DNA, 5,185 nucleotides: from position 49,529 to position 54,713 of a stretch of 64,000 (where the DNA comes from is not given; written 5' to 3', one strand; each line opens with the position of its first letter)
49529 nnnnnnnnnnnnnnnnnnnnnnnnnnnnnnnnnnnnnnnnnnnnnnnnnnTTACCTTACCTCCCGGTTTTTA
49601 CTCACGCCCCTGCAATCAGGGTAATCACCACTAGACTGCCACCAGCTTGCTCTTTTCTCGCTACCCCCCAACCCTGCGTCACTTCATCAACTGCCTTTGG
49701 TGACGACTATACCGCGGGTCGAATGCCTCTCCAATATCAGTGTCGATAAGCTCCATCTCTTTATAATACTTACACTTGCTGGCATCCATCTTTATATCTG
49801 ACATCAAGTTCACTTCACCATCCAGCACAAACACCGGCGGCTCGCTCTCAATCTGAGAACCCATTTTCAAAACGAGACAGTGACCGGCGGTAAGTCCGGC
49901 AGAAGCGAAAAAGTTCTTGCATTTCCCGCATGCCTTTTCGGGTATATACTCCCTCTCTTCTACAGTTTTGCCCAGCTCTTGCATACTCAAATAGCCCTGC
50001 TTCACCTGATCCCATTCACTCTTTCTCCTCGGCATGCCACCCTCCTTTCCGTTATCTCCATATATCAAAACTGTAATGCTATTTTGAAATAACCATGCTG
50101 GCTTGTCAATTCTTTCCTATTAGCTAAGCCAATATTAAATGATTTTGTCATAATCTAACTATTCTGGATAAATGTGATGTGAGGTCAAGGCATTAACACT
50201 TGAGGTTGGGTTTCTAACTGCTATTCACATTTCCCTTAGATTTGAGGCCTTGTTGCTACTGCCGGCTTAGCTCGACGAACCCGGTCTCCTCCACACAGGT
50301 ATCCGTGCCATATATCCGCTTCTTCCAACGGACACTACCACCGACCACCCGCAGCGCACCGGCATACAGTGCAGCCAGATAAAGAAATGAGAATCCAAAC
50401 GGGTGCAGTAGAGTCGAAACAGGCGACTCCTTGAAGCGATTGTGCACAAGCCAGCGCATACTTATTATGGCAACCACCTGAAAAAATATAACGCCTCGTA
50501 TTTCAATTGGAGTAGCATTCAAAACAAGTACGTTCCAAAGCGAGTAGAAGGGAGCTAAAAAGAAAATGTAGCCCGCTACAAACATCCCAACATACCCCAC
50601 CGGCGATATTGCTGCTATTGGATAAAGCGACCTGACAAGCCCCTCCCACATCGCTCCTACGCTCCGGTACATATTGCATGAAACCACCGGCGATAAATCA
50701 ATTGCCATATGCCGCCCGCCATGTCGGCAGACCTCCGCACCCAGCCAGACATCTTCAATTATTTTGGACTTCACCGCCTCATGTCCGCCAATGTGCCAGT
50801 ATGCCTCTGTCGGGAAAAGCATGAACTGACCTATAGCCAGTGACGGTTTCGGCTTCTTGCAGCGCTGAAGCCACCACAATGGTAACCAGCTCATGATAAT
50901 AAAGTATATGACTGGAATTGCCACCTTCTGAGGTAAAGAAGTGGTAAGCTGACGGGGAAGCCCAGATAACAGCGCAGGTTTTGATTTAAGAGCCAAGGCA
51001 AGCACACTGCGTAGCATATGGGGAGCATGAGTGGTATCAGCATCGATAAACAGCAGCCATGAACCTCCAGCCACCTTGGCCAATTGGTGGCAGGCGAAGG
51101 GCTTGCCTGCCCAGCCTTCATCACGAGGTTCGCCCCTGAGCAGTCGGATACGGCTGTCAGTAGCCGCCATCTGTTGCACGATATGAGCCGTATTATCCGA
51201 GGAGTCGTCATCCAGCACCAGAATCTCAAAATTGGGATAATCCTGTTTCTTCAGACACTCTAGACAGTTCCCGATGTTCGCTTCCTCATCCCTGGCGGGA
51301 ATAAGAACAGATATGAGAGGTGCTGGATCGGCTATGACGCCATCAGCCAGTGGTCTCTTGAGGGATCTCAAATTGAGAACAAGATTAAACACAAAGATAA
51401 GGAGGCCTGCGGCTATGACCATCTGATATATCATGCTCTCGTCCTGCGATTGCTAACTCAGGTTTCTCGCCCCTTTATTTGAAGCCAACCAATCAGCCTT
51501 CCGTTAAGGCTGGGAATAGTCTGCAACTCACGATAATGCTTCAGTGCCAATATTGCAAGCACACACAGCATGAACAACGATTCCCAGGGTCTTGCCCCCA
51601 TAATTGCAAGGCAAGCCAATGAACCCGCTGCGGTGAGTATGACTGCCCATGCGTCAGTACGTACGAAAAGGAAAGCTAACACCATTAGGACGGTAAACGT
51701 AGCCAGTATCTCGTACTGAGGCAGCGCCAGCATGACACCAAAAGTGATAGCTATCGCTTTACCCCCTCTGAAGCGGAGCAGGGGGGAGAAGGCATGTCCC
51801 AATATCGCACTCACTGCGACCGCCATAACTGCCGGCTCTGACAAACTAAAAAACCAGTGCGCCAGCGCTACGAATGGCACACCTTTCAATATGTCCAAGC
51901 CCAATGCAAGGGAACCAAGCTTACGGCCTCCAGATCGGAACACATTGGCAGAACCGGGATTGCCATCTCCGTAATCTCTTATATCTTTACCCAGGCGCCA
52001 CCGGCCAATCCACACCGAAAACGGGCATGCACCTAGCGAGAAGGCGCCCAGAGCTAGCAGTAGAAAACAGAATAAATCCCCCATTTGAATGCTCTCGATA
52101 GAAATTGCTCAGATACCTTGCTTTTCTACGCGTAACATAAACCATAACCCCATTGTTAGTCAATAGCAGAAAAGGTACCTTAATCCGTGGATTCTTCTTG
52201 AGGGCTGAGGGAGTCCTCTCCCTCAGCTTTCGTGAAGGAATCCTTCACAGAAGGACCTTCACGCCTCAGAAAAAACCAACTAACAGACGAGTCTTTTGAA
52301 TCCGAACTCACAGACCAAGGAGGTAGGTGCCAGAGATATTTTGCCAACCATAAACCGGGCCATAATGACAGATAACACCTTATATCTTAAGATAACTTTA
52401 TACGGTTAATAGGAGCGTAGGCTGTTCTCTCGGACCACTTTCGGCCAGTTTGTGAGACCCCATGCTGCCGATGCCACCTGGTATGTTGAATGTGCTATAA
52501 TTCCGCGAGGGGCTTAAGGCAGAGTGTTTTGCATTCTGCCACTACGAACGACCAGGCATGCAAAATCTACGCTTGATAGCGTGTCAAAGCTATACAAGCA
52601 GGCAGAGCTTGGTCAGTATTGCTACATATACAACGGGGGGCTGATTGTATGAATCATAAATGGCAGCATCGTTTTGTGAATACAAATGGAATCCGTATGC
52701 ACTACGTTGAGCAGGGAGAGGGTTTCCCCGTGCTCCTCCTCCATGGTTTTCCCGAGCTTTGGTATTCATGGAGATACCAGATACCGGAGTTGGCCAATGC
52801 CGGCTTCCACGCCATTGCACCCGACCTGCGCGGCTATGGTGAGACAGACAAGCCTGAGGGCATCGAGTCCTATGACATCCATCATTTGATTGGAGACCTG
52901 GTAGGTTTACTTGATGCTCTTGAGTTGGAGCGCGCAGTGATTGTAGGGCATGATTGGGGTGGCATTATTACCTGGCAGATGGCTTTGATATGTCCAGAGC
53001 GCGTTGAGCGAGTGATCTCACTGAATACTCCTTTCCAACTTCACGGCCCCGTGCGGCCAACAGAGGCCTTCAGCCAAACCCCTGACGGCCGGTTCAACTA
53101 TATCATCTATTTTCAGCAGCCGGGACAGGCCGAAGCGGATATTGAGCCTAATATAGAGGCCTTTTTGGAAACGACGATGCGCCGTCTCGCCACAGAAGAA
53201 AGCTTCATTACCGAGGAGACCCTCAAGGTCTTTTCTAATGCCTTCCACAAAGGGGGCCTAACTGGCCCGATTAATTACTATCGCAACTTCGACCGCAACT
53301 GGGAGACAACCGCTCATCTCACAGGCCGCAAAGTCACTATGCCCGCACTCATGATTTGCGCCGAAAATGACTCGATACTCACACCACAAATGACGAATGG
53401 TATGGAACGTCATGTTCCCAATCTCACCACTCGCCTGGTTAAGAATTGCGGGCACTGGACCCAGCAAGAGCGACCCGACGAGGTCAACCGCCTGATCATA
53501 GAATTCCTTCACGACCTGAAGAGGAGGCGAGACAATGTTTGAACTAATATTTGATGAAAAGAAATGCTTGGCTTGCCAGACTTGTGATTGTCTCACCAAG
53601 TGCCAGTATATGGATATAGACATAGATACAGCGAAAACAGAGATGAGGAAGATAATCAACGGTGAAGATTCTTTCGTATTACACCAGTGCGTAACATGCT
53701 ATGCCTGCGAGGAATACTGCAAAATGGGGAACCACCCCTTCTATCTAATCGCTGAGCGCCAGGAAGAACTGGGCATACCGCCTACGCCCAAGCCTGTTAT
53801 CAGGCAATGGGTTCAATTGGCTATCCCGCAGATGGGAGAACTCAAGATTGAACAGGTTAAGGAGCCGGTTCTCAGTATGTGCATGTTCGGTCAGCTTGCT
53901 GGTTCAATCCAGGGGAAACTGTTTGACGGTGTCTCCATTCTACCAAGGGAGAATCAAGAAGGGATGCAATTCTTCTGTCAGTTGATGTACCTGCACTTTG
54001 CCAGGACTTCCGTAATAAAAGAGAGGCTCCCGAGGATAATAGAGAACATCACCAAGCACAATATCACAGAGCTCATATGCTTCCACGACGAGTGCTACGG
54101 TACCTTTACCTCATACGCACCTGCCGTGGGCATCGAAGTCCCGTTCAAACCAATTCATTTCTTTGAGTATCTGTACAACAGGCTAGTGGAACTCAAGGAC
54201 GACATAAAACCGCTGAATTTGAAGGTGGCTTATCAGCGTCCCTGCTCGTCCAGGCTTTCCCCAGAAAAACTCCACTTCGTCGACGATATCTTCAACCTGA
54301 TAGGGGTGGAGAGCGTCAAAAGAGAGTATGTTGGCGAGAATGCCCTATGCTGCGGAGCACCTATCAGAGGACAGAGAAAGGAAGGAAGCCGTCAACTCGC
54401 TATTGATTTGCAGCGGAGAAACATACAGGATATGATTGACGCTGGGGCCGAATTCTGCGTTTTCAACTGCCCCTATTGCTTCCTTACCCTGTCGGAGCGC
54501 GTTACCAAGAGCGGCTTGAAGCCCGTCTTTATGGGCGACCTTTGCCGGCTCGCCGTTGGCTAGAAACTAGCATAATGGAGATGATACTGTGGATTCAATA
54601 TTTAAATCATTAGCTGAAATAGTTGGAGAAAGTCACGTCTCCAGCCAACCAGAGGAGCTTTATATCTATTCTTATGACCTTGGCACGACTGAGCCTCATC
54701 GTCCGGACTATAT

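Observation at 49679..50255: Incomplete GRE module: one candidate small subunit, no second small subunit and no activating enzyme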

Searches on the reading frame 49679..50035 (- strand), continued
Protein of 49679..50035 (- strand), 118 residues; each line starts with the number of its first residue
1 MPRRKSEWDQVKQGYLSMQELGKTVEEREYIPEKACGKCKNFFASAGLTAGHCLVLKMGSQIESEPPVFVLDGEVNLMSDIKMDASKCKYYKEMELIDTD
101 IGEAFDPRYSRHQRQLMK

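Call 55: predict_structure(alignment_id=A3)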
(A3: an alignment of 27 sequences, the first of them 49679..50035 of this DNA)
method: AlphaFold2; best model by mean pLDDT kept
length: 118 residues; sequences in the alignment: 27
mean_pLDDT: 54.1   pTM: 0.40
mean pLDDT of the five models: 54.1, 46.5, 45.6, 44.3, 41.3
residues with pLDDT >= 90: 0; 70-90: 7; 50-70: 70; < 50: 41
segments of 3 or more residues with pLDDT < 50: 46-49, 58-60, 68-81, 103-106, 112-118
pLDDT, mean of each block of 10 residues (from residue 1): 54 53 55 66 55 58 50 40 60 61 51 46
secondary structure, 60 per line:
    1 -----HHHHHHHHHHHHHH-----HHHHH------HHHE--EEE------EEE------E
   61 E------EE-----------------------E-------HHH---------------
elements in order: H6-19 H25-29 E42-44 E51-53
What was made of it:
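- On MASS beta (MasB) accessory subunit: The AlphaFold2 model built on a 27-sequence alignment has mean pLDDT 54 and pTM 0.40, which is too poor for a fold search (call 55).
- Tried and rejected: Structure prediction of the beta protein on a 27-sequence alignment gave pLDDT 54 (call 55).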

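Call 57: search_protein_representatives(alignment_id=A3)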
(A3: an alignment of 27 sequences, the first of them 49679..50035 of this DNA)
Query: 27 sequences, 120 profile positions. Proteins with E-value up to 0.001 (for the whole library): 28; up to 1e-10: 21; up to 1e-30: 7. The best 28 are listed.
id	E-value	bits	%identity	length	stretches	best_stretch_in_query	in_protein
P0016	8.8e-50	183.7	-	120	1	1-119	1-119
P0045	2.9e-44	165.8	-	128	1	3-119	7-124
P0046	2.3e-43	162.9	-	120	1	1-119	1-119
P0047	2.3e-38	146.8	-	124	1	3-118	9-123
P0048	4.9e-36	139.3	-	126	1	2-120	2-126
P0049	1.8e-35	137.5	-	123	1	6-120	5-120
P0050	5.4e-33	129.5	-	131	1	5-119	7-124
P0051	4.7e-27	110.3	-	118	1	12-119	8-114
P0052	2.9e-24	101.3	-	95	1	1-94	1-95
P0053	1.5e-22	95.7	-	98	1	47-119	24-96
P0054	3.8e-22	94.5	-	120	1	1-76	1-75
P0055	1.1e-21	92.9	-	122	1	1-78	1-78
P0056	1.1e-16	76.9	-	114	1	6-112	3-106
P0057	3.8e-15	71.9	-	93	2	47-118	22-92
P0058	8.6e-14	67.5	-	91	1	18-81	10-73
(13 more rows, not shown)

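Call 61: find_related_loci(query=A4, collection=metagenome_contigs, flank=6000)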
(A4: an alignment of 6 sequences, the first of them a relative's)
Query A4 (321 aa) in metagenome_contigs; peptide patterns used: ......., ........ (x = any residue, [..] = any of these).
600 stretches matched a pattern (row limit reached: there are more); 525 encode a relative of the query (tblastn E <= 1e-3); the best 80 are kept; 80 distinct loci.
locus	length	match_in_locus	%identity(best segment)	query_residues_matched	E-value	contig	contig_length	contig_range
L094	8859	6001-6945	66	3-318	3e-151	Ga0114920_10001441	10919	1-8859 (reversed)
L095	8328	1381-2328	64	2-318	2e-144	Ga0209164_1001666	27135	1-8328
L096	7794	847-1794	64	2-318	3e-143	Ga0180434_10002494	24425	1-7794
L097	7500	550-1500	56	1-318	6e-130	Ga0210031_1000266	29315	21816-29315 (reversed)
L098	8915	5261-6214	56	1-318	2e-129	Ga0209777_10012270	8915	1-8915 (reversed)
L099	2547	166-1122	56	1-320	3e-133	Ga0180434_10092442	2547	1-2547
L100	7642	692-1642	54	1-318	2e-123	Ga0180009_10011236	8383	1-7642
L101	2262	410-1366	54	1-320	3e-130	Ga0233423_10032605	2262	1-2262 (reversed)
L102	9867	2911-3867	53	1-320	1e-120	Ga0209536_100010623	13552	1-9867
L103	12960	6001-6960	59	1-320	5e-121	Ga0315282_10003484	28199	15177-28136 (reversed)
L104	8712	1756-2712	54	1-320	2e-120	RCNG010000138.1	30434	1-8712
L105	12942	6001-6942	56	6-320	2e-120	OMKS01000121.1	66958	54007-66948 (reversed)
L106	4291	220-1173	56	1-319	8e-122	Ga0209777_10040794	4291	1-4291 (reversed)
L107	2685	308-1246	54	6-319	6e-125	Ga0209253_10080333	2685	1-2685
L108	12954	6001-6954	55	1-319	9e-125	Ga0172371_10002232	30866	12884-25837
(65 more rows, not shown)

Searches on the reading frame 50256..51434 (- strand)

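Call 4: search_protein_families(library=pfam, proteins=[window:50256-51434:-], max_evalue=0.01)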
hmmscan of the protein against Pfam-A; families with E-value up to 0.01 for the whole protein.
window:50256-51434:- (392 aa): 5 families
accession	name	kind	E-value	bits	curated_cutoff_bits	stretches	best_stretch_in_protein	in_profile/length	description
PF00535.33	Glycos_transf_2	-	1.9e-24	86.9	23.3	1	42-154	1-109/168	Glycosyl transferase family 2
PF13641.12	Glyco_tranf_2_3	-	6.9e-16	59.4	27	1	39-242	2-201/230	Glycosyltransferase like family 2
PF13506.12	Glyco_transf_21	-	1.3e-10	41.5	21.7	1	104-264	11-167/174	Glycosyl transferase family 21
PF10111.15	Glyco_tranf_2_2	-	1.5e-07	31.6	27.3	1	42-148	1-106/276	Glycosyltransferase like family 2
PF13704.12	Glyco_tranf_2_4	-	6.5e-06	27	27.5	1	48-133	1-81/98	Glycosyl transferase family 2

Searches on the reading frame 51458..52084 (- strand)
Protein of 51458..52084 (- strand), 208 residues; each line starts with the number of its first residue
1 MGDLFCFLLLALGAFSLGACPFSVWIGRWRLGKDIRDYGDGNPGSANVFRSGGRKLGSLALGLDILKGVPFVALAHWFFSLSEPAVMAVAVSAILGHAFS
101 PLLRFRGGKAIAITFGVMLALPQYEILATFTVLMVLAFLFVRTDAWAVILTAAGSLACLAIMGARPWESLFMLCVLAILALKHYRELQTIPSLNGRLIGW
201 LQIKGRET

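Call 4: search_protein_families(library=pfam, proteins=[window:51458-52084:-], max_evalue=0.01)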
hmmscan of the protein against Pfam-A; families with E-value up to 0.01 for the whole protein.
window:51458-52084:- (208 aa): 1 family
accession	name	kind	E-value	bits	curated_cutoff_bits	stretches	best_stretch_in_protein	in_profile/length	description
PF02660.20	G3P_acyltransf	-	2.2e-38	132.3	24.1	1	14-188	2-162/164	Glycerol-3-phosphate acyltransferase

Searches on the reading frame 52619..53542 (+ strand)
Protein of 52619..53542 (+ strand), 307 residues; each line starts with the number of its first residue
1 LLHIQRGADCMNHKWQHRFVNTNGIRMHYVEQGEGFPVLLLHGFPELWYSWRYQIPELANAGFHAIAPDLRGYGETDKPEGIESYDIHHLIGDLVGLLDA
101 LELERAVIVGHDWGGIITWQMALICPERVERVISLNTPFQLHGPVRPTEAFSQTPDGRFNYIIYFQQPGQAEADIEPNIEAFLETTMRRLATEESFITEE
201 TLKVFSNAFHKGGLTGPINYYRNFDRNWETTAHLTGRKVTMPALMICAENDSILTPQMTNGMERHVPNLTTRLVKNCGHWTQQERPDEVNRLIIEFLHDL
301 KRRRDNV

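Call 4: search_protein_families(library=pfam, proteins=[window:52619-53542:+], max_evalue=0.01)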
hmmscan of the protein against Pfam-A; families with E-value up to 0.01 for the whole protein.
window:52619-53542:+ (307 aa): 3 families
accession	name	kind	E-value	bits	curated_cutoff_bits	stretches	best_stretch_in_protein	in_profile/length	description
PF00561.26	Abhydrolase_1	-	8.3e-36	124.3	25.8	1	37-285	2-244/245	alpha/beta hydrolase fold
PF12697.13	Abhydrolase_6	-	3.2e-23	84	26.3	1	38-291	1-216/217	Alpha/beta hydrolase family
PF12146.15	Hydrolase_4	-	2.3e-13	50.4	27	1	38-148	7-119/239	Serine aminopeptidase, S33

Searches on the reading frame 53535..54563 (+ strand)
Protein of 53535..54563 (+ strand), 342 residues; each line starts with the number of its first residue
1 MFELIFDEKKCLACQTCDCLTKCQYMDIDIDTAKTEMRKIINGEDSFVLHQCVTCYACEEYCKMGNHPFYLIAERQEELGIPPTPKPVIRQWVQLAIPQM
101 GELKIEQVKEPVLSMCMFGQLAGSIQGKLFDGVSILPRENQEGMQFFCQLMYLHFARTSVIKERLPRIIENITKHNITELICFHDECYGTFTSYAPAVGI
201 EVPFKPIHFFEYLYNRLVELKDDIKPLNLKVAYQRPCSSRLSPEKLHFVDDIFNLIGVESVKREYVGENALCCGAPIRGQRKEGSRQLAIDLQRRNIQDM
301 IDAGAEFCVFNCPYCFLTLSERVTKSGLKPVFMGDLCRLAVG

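Call 4: search_protein_families(library=pfam, proteins=[window:53535-54563:+], max_evalue=0.01)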
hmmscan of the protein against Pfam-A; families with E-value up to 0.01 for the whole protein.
window:53535-54563:+ (342 aa): 1 family
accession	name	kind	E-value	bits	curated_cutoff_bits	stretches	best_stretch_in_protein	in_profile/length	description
PF02754.22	CCG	-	6.1e-10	39.5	20.6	1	231-319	1-84/85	Cysteine-rich domain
